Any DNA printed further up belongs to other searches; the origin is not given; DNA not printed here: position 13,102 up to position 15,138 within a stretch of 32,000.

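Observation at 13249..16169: NA37 (YejK-like) DNA-binding protein translationally coupled to a large unknown membrane-anchored protein: candidate novel two-gene module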

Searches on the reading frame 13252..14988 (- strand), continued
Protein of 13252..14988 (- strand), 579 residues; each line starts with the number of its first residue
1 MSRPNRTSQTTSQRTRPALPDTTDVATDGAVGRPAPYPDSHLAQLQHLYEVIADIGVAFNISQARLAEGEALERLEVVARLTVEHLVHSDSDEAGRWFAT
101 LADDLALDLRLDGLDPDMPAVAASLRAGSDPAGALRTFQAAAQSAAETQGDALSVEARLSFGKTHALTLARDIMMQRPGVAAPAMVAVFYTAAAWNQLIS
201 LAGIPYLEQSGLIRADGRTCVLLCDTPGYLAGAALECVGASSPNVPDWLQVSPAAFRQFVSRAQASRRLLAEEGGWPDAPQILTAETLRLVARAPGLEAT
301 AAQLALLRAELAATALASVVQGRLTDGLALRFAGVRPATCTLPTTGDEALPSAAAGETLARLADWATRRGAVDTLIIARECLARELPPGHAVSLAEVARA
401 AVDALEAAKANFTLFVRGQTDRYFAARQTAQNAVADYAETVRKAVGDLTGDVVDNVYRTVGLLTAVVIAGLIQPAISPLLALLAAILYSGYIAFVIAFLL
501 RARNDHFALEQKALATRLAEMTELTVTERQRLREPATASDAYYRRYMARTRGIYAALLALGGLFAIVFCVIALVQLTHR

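Call 31: fold_search(model_id=the predicted structure, library=pdb)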
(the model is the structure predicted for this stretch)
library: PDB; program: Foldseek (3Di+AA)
matches with E <= 10: 446; with E <= 0.001: 0
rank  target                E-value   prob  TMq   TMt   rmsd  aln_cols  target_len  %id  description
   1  6m7o_A                8.9e-02  0.47  0.11  0.14  15.9       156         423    7  Human DNA polymerase eta ternary complex with Mn2+ and dTMPNPP oppositing cdA (released 2018-09-12)
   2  2uvr_A                9.4e-02  0.54  0.10  0.16  15.4       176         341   10  Crystal structures of mutant Dpo4 DNA polymerases with 8-oxoG containing DNA template-primer constructs (released 2007-05-08)
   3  3fds_A                9.9e-02  0.54  0.11  0.16  12.7       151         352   10  Structural insight into recruitment of translesion DNA polymerase Dpo4 to sliding clamp PCNA (released 2009-01-20)
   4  2v9w_A                1.1e-01  0.69  0.11  0.16   7.0       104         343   10  Complex structure of Sulfolobus solfataricus DPO4 and DNA duplex containing a hydrophobic thymine isostere 2,4-difluor (released 2007-10-30)
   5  7dko_A                1.2e-01  0.91  0.11  0.45   5.2        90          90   13  De novo design protein AM2M (released 2021-12-08)
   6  4j9o_A                1.2e-01  0.38  0.10  0.13  16.1       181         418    8  Human DNA polymerase eta-DNA ternary complex: primer extension after a T:G mispair (released 2013-05-01)
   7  7dkk_A                1.3e-01  0.97  0.11  0.52   4.4        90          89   12  De novo design protein XM2H (released 2021-12-08)
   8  2uvv_A                1.3e-01  0.41  0.10  0.15  15.2       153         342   10  Crystal structures of mutant Dpo4 DNA polymerases with 8-oxoG containing DNA template-primer constructs (released 2007-05-08)
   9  6mq8_A                1.3e-01  0.38  0.10  0.13  15.3       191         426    7  Binary structure of DNA polymerase eta in complex with templating hypoxanthine (released 2019-10-23)
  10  2asd_A                1.5e-01  0.72  0.11  0.16   6.8       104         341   10  oxoG-modified Insertion Ternary Complex (released 2006-01-10)
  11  9syt_A                1.5e-01  0.03  0.08  0.06  45.0       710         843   10  Asymmetric hexameric MmpS4-MmpL4 complex from Mycobacterium tuberculosis with "long" coiled-coil domain (released 2026-01-28)
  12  2jef_A                1.6e-01  0.25  0.10  0.14  15.3       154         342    7  The Molecular Basis of Selectivity of Nucleotide Triphosphate Incorporation Opposite O6-Benzylguanine by Sulfolobus so (released 2007-03-13)
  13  3pr4_A                1.7e-01  0.44  0.10  0.16  14.2       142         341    8  Dpo4 Y12A mutant incorporating dADP opposite template dT (released 2011-02-23)
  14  2uvu_A                1.7e-01  0.44  0.10  0.16  15.3       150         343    9  Crystal structures of mutant Dpo4 DNA polymerases with 8-oxoG containing DNA template-primer constructs (released 2007-05-08)
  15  4dl7_A                1.7e-01  0.35  0.10  0.13  15.3       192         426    7  Human DNA polymerase eta fails to extend primer 2 nucleotide after cisplatin crosslink (Pt-GG4). (released 2012-05-09)
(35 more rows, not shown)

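Call 32: search_protein_families(library=pfam, proteins=[P0135, P0138, P0146, P0149, P0157, P0165, P0198, P0221], max_evalue=0.01)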
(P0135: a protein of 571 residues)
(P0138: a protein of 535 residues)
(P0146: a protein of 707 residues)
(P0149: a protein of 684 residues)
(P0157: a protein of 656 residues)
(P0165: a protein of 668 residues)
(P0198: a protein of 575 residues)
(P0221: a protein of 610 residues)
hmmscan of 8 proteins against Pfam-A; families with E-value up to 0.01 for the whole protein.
P0135 (571 aa): 0 families

P0138 (535 aa): 1 family
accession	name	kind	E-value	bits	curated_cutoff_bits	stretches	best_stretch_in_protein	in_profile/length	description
PF04418.17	DUF543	-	0.0024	18.2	24.1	0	398-425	34-60/75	Domain of unknown function (DUF543)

P0146 (707 aa): 0 families

P0149 (684 aa): 0 families

P0157 (656 aa): 0 families

P0165 (668 aa): 0 families

P0198 (575 aa): 0 families

P0221 (610 aa): 0 families

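Call 43: fold_search(model_id=the predicted structure, library=viral)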
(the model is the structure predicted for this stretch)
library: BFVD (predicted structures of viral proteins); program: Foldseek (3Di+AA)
matches with E <= 10: 470; with E <= 0.001: 0
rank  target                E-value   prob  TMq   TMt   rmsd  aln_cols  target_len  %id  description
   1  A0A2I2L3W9            4.4e-02  0.96  0.11  0.42   5.0        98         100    9  Uncharacterized protein [Orpheovirus IHUMI-LCC2]
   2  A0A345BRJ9            4.6e-02  0.91  0.14  0.38   9.4       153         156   11  (no name in the UniProt tables at hand)
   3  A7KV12                8.2e-02  0.84  0.11  0.37   6.2       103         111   12  (no name in the UniProt tables at hand)
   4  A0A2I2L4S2            1.0e-01  0.85  0.11  0.41   5.3        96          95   11  Uncharacterized protein [Orpheovirus IHUMI-LCC2]
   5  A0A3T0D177            1.5e-01  0.28  0.12  0.13  23.7       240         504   12  Uncharacterized protein [Gaeumannomyces tritici fusarivirus 1]
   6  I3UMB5                1.8e-01  0.08  0.07  0.09  39.4       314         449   14  Rad50/SbcC-type AAA domain-containing protein [Colwellia phage 9A]
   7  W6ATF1                1.9e-01  0.14  0.09  0.13  36.7       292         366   12  (no name in the UniProt tables at hand)
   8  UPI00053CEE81         2.0e-01  0.63  0.13  0.33  11.8       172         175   12  (no name look-up for this kind of identifier)
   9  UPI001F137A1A         2.1e-01  0.06  0.10  0.08  23.8       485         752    9  (no name look-up for this kind of identifier)
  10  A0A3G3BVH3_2          3.1e-01  0.09  0.13  0.06  42.7       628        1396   11  Tail tape measure protein [Bacillus phage vB_BcoS-136]
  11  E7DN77                4.4e-01  0.69  0.16  0.37   7.8       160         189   14  (no name in the UniProt tables at hand)
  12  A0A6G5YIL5            4.4e-01  0.47  0.13  0.32  34.5       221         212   10  (no name in the UniProt tables at hand)
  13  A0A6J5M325            4.4e-01  0.08  0.09  0.09  38.1       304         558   17  Uncharacterized protein [uncultured Caudovirales phage]
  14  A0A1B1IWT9            4.9e-01  0.41  0.11  0.26  42.5       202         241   12  (no name in the UniProt tables at hand)
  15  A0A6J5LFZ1            5.2e-01  0.30  0.10  0.34  27.8       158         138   10  Uncharacterized protein [uncultured Caudovirales phage]
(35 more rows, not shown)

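Call 50: find_homologous_proteins(query=A2, max_evalue=0.001)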
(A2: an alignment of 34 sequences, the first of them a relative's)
Query A2 (34 sequences) (571 aa, profile of the alignment): 15 proteins with E <= 0.001 among 8000 candidates.
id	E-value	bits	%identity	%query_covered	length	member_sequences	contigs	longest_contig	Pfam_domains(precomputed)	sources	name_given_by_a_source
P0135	1.3e-155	537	100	100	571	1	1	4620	-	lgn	-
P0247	2.0e-151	523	88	100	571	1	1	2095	-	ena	-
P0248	1.3e-129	451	51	96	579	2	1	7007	-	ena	-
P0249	1.7e-129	451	50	99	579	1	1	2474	-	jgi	jgi:hypothetical protein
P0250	2.2e-129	451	51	96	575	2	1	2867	-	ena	-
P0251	5.3e-128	446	52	99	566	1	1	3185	-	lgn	-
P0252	1.3e-127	445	58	100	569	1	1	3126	-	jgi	jgi:hypothetical protein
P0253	1.7e-122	428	49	100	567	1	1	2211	-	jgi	-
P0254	3.7e-122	427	50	95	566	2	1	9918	-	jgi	jgi:hypothetical protein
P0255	4.6e-122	426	58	100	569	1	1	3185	-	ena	-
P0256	5.2e-115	403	54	78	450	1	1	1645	-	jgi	jgi:hypothetical protein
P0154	5.1e-104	367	41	97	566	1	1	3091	-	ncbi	-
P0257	4.3e-88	314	63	52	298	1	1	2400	-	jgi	jgi:hypothetical protein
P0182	3.8e-82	295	69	50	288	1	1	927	-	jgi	jgi:hypothetical protein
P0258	7.5e-58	215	52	62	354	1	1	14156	-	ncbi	ncbi:MAG: hypothetical protein PVH17_00530, partial [Anaerolineae bacterium]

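Call 51: find_encoding_contigs(protein=P0165, flank=8000, max_places=1)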
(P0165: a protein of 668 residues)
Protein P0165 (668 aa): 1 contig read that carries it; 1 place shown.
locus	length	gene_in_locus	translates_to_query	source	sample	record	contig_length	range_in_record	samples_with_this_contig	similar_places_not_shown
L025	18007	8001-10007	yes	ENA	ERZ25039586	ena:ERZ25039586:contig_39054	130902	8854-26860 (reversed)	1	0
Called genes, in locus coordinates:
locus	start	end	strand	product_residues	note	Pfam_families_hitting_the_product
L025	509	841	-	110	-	-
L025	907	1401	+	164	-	PF16267:DUF4920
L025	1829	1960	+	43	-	-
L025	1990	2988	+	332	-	PF08240:ADH_N, PF00107:ADH_zinc_N, PF13602:ADH_zinc_N_2 (weak)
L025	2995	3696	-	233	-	PF01965:DJ-1_PfpI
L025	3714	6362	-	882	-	PF12704:MacB_PCD, PF02687:FtsX, PF12704:MacB_PCD, PF02687:FtsX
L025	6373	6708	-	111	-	PF03551:PadR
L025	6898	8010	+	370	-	PF04245:NA37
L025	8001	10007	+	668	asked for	-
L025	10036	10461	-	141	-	PF01850:PIN, PF13470:PIN_3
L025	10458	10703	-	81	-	PF19891:DUF6364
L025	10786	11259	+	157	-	-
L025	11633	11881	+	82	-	PF02604:PhdYeFM_antitox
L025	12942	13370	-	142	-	-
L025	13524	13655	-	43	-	-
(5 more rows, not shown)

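Call 52: find_encoding_contigs(protein=P0254, flank=8000, max_places=1)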
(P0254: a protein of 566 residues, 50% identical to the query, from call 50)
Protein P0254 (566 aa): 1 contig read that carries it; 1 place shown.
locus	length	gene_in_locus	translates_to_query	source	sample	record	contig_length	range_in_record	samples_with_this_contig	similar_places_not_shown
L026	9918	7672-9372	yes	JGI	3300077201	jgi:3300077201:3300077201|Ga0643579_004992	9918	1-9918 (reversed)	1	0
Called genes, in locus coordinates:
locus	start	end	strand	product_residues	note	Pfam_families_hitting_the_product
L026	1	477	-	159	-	?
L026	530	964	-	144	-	PF00011:HSP20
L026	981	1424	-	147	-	PF00011:HSP20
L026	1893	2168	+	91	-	PF03683:UPF0175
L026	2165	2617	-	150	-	PF10604:Polyketide_cyc2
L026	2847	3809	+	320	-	PF07929:PRiA4_ORF3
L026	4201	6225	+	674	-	PF16697:Yop-YscD_cpl, PF00498:FHA, PF17957:Big_7 (weak), PF07705:CARDB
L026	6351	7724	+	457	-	PF04245:NA37 (faint)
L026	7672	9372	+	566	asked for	-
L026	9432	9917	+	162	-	?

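Call 53: find_encoding_contigs(protein=P0258, flank=8000, max_places=1)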
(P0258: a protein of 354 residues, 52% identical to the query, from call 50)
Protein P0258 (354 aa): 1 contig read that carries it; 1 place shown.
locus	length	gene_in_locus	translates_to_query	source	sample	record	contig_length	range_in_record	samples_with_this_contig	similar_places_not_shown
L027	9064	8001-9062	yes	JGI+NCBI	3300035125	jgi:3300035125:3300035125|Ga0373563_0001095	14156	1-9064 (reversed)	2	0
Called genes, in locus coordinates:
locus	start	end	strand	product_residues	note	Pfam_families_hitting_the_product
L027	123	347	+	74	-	-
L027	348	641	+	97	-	-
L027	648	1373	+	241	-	PF00583:Acetyltransf_1, PF12746:GNAT_acetyltran (weak), PF08445:FR47 (weak)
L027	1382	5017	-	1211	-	PF02463:SMC_N, PF13175:AAA_15 (weak), PF13304:AAA_21 (weak), PF13476:AAA_23, PF13555:AAA_29 (weak), PF06470:SMC_hinge, PF13304:AAA_21 (weak)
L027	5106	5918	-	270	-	PF00701:DHDPS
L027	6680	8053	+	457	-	PF04245:NA37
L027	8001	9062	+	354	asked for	?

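Call 54: find_encoding_contigs(protein=P0240, flank=8000, max_places=2)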
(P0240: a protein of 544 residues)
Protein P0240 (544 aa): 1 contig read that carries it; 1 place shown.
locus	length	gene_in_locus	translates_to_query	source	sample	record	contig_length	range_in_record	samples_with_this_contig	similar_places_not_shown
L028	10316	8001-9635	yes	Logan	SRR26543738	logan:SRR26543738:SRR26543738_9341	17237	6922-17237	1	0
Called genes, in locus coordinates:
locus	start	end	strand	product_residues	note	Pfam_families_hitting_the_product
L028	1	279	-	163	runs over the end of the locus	PF11848:DUF3368 (weak)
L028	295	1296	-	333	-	PF01381:HTH_3, PF07022:Phage_CI_repr (weak), PF12844:HTH_19, PF13560:HTH_31 (faint), PF06114:Peptidase_M78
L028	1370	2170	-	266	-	PF00198:2-oxoacid_dh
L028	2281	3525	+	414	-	PF22039:HUTI_composite_bact (weak), PF07969:Amidohydro_3, PF01979:Amidohydro_1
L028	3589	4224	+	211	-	PF01966:HD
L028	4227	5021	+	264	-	PF00459:Inositol_P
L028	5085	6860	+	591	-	PF08439:Peptidase_M3_N, PF01432:Peptidase_M3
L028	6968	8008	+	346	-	PF04245:NA37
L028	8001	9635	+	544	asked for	-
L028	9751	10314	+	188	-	?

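Call 55: find_encoding_contigs(protein=P0197, flank=8000, max_places=2)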
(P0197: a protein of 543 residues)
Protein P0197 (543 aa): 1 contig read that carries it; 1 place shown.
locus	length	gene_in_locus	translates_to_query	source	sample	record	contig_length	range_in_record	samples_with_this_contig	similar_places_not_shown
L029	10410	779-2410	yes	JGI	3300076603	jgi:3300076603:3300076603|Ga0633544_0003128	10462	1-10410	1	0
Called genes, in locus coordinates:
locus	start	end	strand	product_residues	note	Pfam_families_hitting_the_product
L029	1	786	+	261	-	?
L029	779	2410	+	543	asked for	-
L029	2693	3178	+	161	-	-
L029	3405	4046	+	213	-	PF03235:GmrSD_N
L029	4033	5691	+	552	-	PF03235:GmrSD_N (weak), PF07510:GmrSD_C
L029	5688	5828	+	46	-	-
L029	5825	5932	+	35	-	-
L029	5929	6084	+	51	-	-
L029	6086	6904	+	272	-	PF11185:DUF2971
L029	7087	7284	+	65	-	-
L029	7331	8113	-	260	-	PF01135:PCMT, PF06325:PrmA (weak), PF13489:Methyltransf_23, PF01209:Ubie_methyltran, PF13847:Methyltransf_31, PF08241:Methyltransf_11, PF08242:Methyltransf_12, PF13649:Methyltransf_25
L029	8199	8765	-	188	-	PF02566:OsmC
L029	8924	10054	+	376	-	PF00196:GerE, PF12697:Abhydrolase_6 (weak), PF00561:Abhydrolase_1, PF12146:Hydrolase_4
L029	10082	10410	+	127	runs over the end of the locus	?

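Call 56: find_encoding_contigs(protein=P0221, flank=8000, max_places=2)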
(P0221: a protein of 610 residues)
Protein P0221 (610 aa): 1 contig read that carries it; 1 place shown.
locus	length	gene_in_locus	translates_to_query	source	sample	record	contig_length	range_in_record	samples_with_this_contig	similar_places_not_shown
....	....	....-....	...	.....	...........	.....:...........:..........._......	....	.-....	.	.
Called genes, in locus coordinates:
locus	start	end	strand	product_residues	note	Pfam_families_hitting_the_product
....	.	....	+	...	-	?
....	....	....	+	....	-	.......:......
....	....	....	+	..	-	-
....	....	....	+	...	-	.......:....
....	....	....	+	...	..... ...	-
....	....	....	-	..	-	?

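Call 65: search_protein_families(library=pfam, proteins=[L022:8102-8494:-, L023:7994-8488:-], max_evalue=1)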
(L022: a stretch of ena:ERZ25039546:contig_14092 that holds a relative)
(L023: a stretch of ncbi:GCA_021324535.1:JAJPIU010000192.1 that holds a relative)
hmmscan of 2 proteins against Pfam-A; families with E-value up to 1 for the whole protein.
L022:8102-8494:- (130 aa): 0 families

L023:7994-8488:- (164 aa): 0 families

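Call 66: search_protein_families(library=ncbifam, proteins=[L022:8102-8494:-, L023:7994-8488:-], max_evalue=0.1)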
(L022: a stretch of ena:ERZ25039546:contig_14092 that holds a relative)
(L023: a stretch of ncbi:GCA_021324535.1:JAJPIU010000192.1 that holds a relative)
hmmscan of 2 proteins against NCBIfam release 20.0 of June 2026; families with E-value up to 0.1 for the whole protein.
L022:8102-8494:- (130 aa): 0 families

L023:7994-8488:- (164 aa): 1 family
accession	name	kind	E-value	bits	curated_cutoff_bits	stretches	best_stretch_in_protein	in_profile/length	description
NF002296.0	PRK01222.1-2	equivalog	0.03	14.2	270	1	19-112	23-117/221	phosphoribosylanthranilate isomerase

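Call 69: search_protein_families(library=pfam, proteins=[L016:4595-6469:+, L016:6742-7926:+, L016:7944-8411:+, L018:5012-6670:-, L018:6860-8191:-, L016:8697-9893:+, L018:8556-9797:+, L026:6351-7724:+, L029:1-786:+], max_evalue=0.001)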
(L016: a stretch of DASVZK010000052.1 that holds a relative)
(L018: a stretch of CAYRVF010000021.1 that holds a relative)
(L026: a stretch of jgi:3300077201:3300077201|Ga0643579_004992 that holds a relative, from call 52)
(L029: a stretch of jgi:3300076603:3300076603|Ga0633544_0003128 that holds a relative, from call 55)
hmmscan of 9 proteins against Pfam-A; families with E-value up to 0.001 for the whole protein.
L016:4595-6469:+ (624 aa): 0 families

L016:6742-7926:+ (394 aa): 4 families
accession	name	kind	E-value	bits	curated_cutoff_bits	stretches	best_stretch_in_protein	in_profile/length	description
PF00561.26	Abhydrolase_1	-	4.2e-12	46.7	25.8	1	177-270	20-108/245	alpha/beta hydrolase fold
PF12146.15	Hydrolase_4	-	7.1e-10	39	27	1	155-263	6-106/239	Serine aminopeptidase, S33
PF02129.25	Peptidase_S15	-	9.7e-08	32.5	23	1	172-270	46-132/262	X-Pro dipeptidyl-peptidase (S15 family)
PF00326.27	Peptidase_S9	-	2.3e-06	27.7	22.6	1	180-343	10-169/213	Prolyl oligopeptidase family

L016:7944-8411:+ (155 aa): 0 families

L018:5012-6670:- (552 aa): 3 families
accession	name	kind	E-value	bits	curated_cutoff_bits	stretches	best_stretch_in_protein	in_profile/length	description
PF13088.12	BNR_2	-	5.2e-10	39.6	31.4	1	241-327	14-102/277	BNR repeat-like domain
PF02012.26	BNR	-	2.1e-05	24.3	27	0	114-124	1-11/12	BNR/Asp-box repeat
PF24316.1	Tli3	-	0.00014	22.6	27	0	238-287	76-123/129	T6SS Tli3 immunity protein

L018:6860-8191:- (443 aa): 0 families

L016:8697-9893:+ (398 aa): 1 family
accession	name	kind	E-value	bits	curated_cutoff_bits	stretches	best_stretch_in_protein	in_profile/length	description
PF04245.18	NA37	-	2.3e-20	73.7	24.6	1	51-267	1-214/325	37-kD nucleoid-associated bacterial protein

L018:8556-9797:+ (413 aa): 1 family
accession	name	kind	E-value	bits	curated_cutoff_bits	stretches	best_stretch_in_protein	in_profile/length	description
PF04245.18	NA37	-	1.1e-22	81.3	24.6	1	68-364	1-286/325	37-kD nucleoid-associated bacterial protein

L026:6351-7724:+ (457 aa): 1 family
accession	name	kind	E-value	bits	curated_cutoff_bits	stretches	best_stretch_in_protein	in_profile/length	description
PF04245.18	NA37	-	3.2e-05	23.9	24.6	1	105-236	76-197/325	37-kD nucleoid-associated bacterial protein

L029:1-786:+ (261 aa): 1 family
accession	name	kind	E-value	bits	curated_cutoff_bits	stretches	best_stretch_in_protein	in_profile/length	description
PF04245.18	NA37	-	3.5e-10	40.2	24.6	1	4-180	83-264/325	37-kD nucleoid-associated bacterial protein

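Call 77: search_solved_structures(query=A2, max_evalue=1)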
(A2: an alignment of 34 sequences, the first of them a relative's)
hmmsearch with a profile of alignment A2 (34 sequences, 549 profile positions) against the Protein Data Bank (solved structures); distinct sequences matched with E-value up to 1: 2.
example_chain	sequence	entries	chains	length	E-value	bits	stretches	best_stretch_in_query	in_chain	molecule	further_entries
3s84_A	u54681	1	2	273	0.34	12.6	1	6-125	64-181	Apolipoprotein A-IV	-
9wyu_A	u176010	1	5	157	0.35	12.5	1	64-155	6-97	Anti-Parallel Protein 10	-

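Call 78: search_solved_structures(query=A1, max_evalue=1)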
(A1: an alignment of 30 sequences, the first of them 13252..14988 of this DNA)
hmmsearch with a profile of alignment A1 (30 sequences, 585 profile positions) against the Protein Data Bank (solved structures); distinct sequences matched with E-value up to 1: 2.
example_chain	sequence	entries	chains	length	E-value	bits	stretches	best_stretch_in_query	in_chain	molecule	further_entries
9fi8_HO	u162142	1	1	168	0.58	11.9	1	28-85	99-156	mS152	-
9hqv_Ys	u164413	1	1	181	0.58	11.9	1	27-84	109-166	mS135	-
